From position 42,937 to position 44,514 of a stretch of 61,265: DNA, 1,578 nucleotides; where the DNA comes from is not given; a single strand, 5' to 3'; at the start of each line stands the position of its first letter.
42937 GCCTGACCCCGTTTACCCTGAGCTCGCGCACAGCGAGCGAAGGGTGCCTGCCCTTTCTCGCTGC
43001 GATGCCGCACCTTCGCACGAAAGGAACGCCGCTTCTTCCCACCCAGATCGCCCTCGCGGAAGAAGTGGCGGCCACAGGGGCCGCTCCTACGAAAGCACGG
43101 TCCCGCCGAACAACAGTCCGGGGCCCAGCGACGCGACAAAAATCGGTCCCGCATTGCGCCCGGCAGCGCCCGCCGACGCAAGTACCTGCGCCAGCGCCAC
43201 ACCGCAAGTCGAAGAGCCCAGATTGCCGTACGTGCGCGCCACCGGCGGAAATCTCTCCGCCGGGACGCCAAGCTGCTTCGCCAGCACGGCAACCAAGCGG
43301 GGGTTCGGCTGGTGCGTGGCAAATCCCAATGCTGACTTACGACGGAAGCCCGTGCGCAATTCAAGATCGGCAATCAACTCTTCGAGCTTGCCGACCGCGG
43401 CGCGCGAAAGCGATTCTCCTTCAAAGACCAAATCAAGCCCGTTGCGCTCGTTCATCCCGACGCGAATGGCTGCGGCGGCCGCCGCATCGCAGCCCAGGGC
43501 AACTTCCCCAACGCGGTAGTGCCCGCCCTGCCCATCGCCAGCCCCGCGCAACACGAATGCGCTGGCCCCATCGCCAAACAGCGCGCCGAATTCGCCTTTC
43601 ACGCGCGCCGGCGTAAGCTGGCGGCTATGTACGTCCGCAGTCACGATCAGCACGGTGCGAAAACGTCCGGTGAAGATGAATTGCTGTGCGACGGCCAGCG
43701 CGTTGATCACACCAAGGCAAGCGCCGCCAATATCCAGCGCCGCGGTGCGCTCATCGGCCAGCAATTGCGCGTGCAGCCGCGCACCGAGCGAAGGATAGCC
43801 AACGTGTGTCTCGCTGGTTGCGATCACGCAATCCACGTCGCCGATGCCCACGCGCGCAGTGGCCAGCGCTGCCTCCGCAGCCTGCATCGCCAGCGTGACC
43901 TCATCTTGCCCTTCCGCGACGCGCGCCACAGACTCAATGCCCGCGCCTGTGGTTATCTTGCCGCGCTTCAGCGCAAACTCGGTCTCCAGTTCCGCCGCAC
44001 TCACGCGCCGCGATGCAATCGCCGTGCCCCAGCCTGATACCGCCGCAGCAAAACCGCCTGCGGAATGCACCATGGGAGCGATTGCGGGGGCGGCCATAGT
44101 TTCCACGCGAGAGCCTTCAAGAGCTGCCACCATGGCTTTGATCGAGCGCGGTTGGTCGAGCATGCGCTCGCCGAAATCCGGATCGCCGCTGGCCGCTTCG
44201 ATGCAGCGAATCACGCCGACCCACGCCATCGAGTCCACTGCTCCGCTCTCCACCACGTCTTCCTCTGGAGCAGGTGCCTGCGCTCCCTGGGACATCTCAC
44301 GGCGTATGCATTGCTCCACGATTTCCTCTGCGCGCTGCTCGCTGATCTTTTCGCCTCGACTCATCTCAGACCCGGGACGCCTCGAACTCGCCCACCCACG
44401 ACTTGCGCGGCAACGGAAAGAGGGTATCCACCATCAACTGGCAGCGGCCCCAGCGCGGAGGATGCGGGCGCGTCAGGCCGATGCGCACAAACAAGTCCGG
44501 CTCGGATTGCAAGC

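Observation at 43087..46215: Tightly coupled four-gene cassette: 2x DUF488 + unknown protein + carrier-domain-KASIII fusion, directly behind copA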

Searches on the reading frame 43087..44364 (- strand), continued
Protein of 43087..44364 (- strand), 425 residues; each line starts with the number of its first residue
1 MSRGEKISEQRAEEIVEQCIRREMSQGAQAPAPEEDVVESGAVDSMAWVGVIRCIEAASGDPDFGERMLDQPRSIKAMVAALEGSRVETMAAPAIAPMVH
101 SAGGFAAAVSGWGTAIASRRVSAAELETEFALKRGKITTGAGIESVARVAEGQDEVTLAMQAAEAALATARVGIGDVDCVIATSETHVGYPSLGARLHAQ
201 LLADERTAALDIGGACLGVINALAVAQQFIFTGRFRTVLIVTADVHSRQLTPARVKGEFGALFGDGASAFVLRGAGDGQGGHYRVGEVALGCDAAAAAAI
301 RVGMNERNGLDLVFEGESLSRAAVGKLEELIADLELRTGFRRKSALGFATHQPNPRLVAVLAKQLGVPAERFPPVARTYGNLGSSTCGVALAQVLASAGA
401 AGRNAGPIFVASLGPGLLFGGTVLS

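Call 77: find_related_loci(query=A1, collection=metagenome_contigs, flank=5000)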
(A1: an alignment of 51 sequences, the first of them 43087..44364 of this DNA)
Query A1 (425 aa) in metagenome_contigs; peptide patterns used: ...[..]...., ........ (x = any residue, [..] = any of these).
600 stretches matched a pattern (row limit reached: there are more); 472 encode a relative of the query (tblastn E <= 1e-3); the best 80 are kept; 80 distinct loci.
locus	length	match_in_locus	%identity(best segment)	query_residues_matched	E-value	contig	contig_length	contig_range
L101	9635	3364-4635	54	1-424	1e-138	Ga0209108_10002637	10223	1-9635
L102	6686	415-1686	54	1-424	1e-137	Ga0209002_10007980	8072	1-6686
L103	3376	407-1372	73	104-425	8e-141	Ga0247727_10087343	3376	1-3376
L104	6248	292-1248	71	111-425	1e-133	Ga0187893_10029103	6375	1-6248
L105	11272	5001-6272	54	6-425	4e-123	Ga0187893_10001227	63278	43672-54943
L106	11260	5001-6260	49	9-425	4e-120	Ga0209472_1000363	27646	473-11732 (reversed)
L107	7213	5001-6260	49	9-425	3e-120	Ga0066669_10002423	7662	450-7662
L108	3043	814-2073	49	9-425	4e-122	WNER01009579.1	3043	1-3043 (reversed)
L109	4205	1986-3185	53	1-395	8e-120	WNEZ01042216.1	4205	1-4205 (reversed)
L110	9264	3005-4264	49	9-425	1e-117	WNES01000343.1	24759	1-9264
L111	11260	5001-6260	51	9-425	4e-117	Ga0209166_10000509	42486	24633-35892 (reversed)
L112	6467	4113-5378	49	6-425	3e-117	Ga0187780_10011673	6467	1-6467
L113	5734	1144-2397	47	9-424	2e-116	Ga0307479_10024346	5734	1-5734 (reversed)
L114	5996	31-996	62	104-424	2e-116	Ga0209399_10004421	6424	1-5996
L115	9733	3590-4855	48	9-424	7e-116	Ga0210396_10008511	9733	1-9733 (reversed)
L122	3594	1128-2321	49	1-395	1e-116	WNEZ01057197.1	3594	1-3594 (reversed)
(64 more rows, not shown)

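Call 81: find_encoding_contigs(protein=P0187, flank=5000, max_places=2)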
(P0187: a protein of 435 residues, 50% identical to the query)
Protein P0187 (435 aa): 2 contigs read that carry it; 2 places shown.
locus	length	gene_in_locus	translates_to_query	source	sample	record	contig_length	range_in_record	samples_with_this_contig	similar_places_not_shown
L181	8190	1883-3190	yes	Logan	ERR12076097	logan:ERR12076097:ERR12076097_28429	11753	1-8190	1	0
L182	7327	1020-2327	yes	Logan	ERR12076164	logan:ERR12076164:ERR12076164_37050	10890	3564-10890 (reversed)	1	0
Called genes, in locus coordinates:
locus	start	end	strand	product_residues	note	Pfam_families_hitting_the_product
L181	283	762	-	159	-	PF08570:DUF1761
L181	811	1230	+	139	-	-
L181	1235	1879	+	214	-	PF13328:HD_4, PF01966:HD (weak)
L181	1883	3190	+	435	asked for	PF08545:ACP_syn_III, PF08541:ACP_syn_III_C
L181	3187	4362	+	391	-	PF04389:Peptidase_M28 (weak), PF01546:Peptidase_M20, PF07687:M20_dimer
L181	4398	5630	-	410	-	PF00413:Peptidase_M10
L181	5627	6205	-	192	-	-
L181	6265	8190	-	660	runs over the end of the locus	-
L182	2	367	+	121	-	?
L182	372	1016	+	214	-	PF13328:HD_4, PF01966:HD (weak)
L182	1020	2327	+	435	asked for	PF08545:ACP_syn_III, PF08541:ACP_syn_III_C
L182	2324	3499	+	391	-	PF04389:Peptidase_M28 (weak), PF01546:Peptidase_M20, PF07687:M20_dimer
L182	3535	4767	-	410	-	PF00413:Peptidase_M10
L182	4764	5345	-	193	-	-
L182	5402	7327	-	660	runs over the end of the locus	-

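Call 82: find_encoding_contigs(protein=P0178, flank=5000, max_places=2)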
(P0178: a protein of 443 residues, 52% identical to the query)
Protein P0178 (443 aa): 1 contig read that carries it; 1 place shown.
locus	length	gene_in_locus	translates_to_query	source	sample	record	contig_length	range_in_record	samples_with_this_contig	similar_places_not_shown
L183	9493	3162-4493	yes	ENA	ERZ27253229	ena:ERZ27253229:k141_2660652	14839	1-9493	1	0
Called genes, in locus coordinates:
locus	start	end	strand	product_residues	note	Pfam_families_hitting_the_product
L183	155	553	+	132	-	-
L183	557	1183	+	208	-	PF13328:HD_4, PF01966:HD (weak)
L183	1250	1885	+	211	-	PF04343:DUF488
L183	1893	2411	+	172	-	PF04343:DUF488, PF22751:DUF488-N3a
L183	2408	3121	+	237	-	-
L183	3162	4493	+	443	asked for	PF08545:ACP_syn_III, PF08541:ACP_syn_III_C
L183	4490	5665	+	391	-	PF04389:Peptidase_M28 (weak), PF05343:Peptidase_M42 (faint), PF01546:Peptidase_M20, PF07687:M20_dimer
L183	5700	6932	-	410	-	PF00413:Peptidase_M10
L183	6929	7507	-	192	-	-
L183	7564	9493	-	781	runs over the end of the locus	-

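Call 91: fold_search(model_id=the predicted structure, library=pdb)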
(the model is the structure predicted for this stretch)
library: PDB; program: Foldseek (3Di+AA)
matches with E <= 10: 1321; with E <= 0.001: 1034
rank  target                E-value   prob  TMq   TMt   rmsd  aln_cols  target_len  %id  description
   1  4ylt                  2.5e-27  1.00  0.65  0.88   3.0       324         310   22  Crystal structure of beta-ketoacyl-ACP synthase III (FabH) from Yersinia pestis (released 2015-04-08)
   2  6x7r                  4.7e-27  1.00  0.67  0.88   2.9       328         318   21  E. coli beta-ketoacyl-[acyl carrier protein] synthase III (FabH) in complex with oxa(dethia)-coenzyme A (released 2021-06-02)
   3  4z19                  7.1e-27  1.00  0.65  0.88   3.1       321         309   22  Crystal structure of beta-ketoacyl-ACP synthase III (FabH) from Yersinia pestis with acetylated active site cysteine (released 2015-05-20)
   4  9ka5                  1.7e-26  1.00  0.66  0.87   2.9       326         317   20  Crystal structure of beta-ketoacyl-ACP synthase FabH C112Q from E. coli (released 2025-09-10)
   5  1hn9_A                2.9e-26  1.00  0.67  0.88   2.9       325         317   21  CRYSTAL STRUCTURE OF BETA-KETOACYL-ACP SYNTHASE III (released 2000-12-27)
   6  4nhd_A                3.4e-26  1.00  0.66  0.88   3.0       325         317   22  Crystal structure of beta-ketoacyl-ACP synthase III (FabH) from Vibrio Cholerae in complex with Coenzyme A (released 2013-12-25)
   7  1ebl_A                4.6e-26  1.00  0.67  0.88   2.9       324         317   21  THE 1.8 A CRYSTAL STRUCTURE AND ACTIVE SITE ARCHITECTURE OF BETA-KETOACYL-[ACYL CARRIER PROTEIN] SYNTHASE III (FABH) F (released 2000-02-11)
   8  9ka6_A                5.8e-26  1.00  0.67  0.88   2.7       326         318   21  Crystal structure of beta-ketoacyl-ACP synthase FabH C112Q in complex with acyl-ACP from E. coli (released 2025-09-10)
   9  3il3                  7.4e-26  1.00  0.66  0.87   3.2       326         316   24  Structure of Haemophilus influenzae FabH (released 2009-08-25)
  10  2x3e_B                1.0e-25  1.00  0.65  0.85   3.4       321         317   28  Crystal structure of 3-oxoacyl-(acyl carrier protein) synthase III, FabH from Pseudomonas aeruginosa PAO1 (released 2010-07-28)
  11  5bnr                  1.1e-25  1.00  0.66  0.89   2.7       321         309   21  E. coli Fabh with small molecule inhibitor 2 (released 2016-05-18)
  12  4nhd_D                1.2e-25  1.00  0.67  0.88   3.0       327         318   21  Crystal structure of beta-ketoacyl-ACP synthase III (FabH) from Vibrio Cholerae in complex with Coenzyme A (released 2013-12-25)
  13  8vd9                  1.3e-25  1.00  0.66  0.88   3.0       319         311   24  Crystal structure of Bacillus subtilis FabHA, beta-ketoacyl carrier protein synthase III (released 2024-02-14)
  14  2ebd_A                1.9e-25  1.00  0.66  0.89   2.9       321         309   25  Crystal structure of 3-oxoacyl-[acyl-carrier-protein] synthase III from Aquifex aeolicus VF5 (released 2007-08-14)
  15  1mzj_B                2.1e-25  1.00  0.66  0.83   2.9       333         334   26  Crystal Structure of the Priming beta-Ketosynthase from the R1128 Polyketide Biosynthetic Pathway (released 2002-12-11)
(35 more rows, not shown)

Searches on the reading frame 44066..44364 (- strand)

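Call 10: search_protein_families(library=pfam, proteins=[window:44066-44364:-], max_evalue=10)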
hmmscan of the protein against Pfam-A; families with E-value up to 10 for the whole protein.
window:44066-44364:- (99 aa): 0 families

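Call 44: search_solved_structures(query=A3, max_evalue=10, show_alignments=3)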
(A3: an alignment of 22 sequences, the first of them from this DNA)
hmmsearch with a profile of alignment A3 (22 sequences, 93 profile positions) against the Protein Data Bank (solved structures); distinct sequences matched with E-value up to 10: 8.
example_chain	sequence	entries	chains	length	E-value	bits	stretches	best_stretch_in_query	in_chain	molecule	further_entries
8jf2_F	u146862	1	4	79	0.058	16.4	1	32-57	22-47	D-alanyl carrier protein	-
6bug_A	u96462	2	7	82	0.06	16.3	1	32-57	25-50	D-alanyl carrier protein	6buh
2my5_A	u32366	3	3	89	0.12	15.4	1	21-78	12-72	Peptidyl carrier protein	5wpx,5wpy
1dv5_A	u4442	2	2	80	0.4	13.7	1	32-61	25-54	APO-D-ALANYL CARRIER PROTEIN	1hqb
7r49_H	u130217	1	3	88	0.6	13.1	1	31-61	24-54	D-alanyl carrier protein 1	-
6m01_B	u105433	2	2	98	0.66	13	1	43-71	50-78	Putative ACP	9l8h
2my6_A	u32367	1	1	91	0.81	12.7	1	14-78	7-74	Peptidyl carrier protein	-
4bpg_A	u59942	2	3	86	1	12.4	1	31-86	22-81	D-ALANINE--POLY(PHOSPHORIBITOL) LIGASE SUBUNIT 2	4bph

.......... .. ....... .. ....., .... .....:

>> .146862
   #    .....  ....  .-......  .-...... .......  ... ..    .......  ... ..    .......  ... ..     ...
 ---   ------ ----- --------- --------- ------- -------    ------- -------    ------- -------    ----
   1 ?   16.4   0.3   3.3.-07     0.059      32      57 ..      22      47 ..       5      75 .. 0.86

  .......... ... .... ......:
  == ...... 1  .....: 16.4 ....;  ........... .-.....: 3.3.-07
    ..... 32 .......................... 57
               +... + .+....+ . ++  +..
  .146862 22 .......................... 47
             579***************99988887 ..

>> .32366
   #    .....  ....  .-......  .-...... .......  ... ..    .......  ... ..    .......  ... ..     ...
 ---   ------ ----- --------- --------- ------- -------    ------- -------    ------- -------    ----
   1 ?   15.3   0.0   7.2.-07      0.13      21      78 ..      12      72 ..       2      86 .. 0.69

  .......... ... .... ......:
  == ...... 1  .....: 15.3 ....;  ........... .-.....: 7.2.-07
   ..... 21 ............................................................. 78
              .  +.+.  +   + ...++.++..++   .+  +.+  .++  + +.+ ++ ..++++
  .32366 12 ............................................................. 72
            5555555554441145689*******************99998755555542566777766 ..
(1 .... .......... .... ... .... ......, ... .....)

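Call 106: find_homologous_proteins(query=A3, max_evalue=0.001)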
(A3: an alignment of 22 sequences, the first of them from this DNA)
Query A3 (22 sequences) (92 aa, profile of the alignment): 55 proteins with E <= 0.001 among 2522 candidates.
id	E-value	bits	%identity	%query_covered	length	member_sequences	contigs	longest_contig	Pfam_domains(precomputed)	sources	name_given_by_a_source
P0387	5.3e-31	124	40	82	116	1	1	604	-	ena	-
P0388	2.0e-30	122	83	90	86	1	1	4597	-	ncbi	ncbi:MAG: hypothetical protein ACRD6I_07560, partial [Candidatus Acidiferrales bacterium]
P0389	2.1e-30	122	32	80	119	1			-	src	-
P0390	4.9e-30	121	39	75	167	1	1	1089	-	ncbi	-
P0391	5.3e-30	121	38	87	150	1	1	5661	-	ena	-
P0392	6.3e-30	121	42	85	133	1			-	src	-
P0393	1.1e-29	120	32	88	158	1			-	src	-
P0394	1.5e-29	119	38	82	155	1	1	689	-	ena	-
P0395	1.9e-29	119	36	87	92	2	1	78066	-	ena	-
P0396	3.4e-29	118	39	84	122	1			-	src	-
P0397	5.6e-29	117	41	85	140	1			-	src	-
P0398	5.8e-29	117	42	85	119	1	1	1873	-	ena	-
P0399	6.0e-29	117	36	88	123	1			-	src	-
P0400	6.9e-29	117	33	88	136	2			-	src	-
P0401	8.2e-29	117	36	92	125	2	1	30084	-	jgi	-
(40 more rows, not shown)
